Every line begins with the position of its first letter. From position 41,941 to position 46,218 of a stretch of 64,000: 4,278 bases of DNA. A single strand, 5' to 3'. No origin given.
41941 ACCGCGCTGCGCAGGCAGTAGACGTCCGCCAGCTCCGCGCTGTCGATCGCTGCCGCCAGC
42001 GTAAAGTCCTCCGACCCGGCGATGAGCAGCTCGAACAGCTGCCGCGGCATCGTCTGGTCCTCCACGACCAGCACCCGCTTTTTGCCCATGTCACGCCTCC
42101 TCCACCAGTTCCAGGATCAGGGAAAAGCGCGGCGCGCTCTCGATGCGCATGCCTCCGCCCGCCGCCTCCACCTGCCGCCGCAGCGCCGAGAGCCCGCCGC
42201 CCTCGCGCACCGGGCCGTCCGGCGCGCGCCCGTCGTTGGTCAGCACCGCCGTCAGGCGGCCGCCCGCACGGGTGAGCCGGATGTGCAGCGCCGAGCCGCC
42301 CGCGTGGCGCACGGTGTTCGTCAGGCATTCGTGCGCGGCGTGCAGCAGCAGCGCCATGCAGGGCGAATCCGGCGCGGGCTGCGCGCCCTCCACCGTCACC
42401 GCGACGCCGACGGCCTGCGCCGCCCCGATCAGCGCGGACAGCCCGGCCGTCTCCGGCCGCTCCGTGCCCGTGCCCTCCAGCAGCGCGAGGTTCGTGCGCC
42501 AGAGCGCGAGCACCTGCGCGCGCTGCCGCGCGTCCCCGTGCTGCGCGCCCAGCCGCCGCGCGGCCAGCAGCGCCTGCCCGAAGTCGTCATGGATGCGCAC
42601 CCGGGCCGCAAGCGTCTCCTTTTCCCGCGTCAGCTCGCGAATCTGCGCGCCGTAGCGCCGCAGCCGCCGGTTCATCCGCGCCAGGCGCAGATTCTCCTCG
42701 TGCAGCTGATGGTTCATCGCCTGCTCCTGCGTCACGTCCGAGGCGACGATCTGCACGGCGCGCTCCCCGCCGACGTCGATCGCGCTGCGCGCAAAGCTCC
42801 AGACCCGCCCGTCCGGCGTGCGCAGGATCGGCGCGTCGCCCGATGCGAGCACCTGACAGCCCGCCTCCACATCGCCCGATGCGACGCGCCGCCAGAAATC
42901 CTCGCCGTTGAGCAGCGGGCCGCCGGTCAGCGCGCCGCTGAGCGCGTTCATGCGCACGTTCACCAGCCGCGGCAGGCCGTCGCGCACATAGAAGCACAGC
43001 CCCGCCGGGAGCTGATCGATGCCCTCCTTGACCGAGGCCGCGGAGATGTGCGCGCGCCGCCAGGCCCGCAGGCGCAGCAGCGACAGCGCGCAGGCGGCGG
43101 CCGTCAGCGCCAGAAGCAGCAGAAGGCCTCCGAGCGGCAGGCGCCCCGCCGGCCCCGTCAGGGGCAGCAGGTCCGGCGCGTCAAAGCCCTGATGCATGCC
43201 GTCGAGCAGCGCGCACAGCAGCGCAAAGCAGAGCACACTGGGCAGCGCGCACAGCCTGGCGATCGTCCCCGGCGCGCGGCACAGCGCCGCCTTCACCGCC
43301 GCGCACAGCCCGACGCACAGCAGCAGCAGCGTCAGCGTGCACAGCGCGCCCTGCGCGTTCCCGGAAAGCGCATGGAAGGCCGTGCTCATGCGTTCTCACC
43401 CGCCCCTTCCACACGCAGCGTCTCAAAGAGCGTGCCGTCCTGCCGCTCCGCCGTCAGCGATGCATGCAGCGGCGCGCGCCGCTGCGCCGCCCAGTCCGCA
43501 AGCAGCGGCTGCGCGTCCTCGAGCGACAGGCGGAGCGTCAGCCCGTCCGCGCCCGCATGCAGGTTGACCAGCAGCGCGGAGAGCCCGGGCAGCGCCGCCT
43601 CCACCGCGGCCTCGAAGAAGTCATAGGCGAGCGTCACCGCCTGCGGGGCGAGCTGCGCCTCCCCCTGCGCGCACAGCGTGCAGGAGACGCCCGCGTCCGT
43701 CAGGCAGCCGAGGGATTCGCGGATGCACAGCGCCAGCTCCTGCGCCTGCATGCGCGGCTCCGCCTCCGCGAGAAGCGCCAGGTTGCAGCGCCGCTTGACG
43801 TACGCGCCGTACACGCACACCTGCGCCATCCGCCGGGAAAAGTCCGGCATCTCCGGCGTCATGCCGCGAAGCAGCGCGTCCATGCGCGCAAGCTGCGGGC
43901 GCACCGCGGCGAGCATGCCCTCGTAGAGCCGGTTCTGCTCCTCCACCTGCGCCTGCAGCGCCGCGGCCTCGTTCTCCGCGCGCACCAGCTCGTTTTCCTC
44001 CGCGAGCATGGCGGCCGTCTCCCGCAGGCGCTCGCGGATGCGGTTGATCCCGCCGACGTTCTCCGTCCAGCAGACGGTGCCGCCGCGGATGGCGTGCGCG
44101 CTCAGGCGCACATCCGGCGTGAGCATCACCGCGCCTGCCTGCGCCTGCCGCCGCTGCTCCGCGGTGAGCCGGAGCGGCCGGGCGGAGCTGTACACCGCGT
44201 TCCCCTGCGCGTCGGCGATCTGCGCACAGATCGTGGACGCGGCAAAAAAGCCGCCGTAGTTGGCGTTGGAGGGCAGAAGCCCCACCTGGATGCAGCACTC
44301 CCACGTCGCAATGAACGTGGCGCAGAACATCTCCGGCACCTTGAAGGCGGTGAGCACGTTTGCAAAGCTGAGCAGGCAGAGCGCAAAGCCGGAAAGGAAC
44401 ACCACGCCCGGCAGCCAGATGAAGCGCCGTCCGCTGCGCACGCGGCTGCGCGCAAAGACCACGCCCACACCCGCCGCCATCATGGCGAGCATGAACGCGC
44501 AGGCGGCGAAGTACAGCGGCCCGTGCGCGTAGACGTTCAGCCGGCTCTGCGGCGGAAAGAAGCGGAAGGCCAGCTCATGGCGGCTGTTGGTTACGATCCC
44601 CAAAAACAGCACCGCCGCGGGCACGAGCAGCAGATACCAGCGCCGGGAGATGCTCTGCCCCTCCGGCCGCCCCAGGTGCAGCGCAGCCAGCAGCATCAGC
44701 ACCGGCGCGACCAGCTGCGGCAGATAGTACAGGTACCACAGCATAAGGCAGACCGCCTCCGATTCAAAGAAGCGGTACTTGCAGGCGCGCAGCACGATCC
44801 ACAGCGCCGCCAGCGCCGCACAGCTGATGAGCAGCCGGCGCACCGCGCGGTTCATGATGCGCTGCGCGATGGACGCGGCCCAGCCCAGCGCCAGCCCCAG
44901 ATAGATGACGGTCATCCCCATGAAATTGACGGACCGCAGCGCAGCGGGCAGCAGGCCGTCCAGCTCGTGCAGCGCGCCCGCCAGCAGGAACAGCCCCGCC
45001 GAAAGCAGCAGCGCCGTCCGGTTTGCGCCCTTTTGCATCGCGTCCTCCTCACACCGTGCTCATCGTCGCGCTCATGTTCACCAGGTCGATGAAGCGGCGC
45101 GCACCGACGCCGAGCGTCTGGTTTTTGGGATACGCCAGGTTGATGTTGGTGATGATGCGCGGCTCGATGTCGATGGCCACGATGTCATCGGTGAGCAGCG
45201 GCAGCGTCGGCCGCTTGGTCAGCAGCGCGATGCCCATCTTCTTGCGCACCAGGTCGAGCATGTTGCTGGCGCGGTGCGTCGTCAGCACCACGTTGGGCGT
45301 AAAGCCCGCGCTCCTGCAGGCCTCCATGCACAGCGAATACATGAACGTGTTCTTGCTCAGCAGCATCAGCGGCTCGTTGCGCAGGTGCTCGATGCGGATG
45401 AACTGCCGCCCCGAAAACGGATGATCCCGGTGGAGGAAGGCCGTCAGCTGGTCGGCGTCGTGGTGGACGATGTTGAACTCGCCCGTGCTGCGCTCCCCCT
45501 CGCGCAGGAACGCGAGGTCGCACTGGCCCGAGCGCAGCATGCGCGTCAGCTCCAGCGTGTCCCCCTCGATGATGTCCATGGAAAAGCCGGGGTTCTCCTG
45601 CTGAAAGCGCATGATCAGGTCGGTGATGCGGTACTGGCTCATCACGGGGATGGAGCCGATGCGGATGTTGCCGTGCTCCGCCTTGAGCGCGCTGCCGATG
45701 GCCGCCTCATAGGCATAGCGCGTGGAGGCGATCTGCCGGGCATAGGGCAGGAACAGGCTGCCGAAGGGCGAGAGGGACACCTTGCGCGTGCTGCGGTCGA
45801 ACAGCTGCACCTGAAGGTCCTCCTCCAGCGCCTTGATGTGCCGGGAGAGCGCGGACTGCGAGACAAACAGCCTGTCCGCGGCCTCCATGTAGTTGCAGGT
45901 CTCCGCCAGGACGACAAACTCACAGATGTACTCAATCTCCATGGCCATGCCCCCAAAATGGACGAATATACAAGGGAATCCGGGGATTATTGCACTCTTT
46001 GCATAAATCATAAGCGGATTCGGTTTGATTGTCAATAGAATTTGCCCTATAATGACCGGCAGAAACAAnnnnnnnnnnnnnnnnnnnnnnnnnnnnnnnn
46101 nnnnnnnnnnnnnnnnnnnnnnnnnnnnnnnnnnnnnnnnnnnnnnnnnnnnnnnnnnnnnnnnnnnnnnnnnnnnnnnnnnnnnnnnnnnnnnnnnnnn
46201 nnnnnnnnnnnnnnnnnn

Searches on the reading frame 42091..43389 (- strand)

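Call 70: search_protein_families(library=pfam, proteins=[window:42091-43389:-], max_evalue=0.00001)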
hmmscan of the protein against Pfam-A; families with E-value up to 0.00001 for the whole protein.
window:42091-43389:- (432 aa): 0 families

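Call 72: search_protein_families(library=pfam, proteins=[window:42091-43389:-], max_evalue=0.01)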
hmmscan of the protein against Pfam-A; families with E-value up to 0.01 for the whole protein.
window:42091-43389:- (432 aa): 2 families
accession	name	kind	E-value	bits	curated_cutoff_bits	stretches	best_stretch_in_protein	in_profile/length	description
PF19135.5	DUF5818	-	0.0021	18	27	0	181-203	5-29/57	Protein of unknown function (DUF5818)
PF02518.31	HATPase_c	-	0.0097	16.8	26.4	0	348-421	6-102/111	Histidine kinase-, DNA gyrase B-, and HSP90-like ATPase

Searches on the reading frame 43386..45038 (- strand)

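Call 70: search_protein_families(library=pfam, proteins=[window:43386-45038:-], max_evalue=0.00001)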
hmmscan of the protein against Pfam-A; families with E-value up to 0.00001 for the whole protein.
window:43386-45038:- (550 aa): 1 family
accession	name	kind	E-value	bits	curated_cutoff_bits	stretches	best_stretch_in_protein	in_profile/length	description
PF16927.11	HisKA_7TM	-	2.6e-11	44.2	28.6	1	44-242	9-207/224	N-terminal 7TM region of histidine kinase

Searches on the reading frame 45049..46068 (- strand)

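Call 71: search_protein_families(library=pfam, proteins=[window:45049-46068:-], max_evalue=0.00001)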
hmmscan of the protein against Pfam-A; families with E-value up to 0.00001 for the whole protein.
window:45049-46068:- (339 aa): 2 families
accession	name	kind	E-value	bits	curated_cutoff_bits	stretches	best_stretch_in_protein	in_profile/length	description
PF03466.25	LysR_substrate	-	6.1e-38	130.7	28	1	131-330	4-204/209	LysR substrate binding domain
PF00126.33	HTH_1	-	1e-18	67.5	26.6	1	51-103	7-59/60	Bacterial regulatory helix-turn-helix protein, lysR family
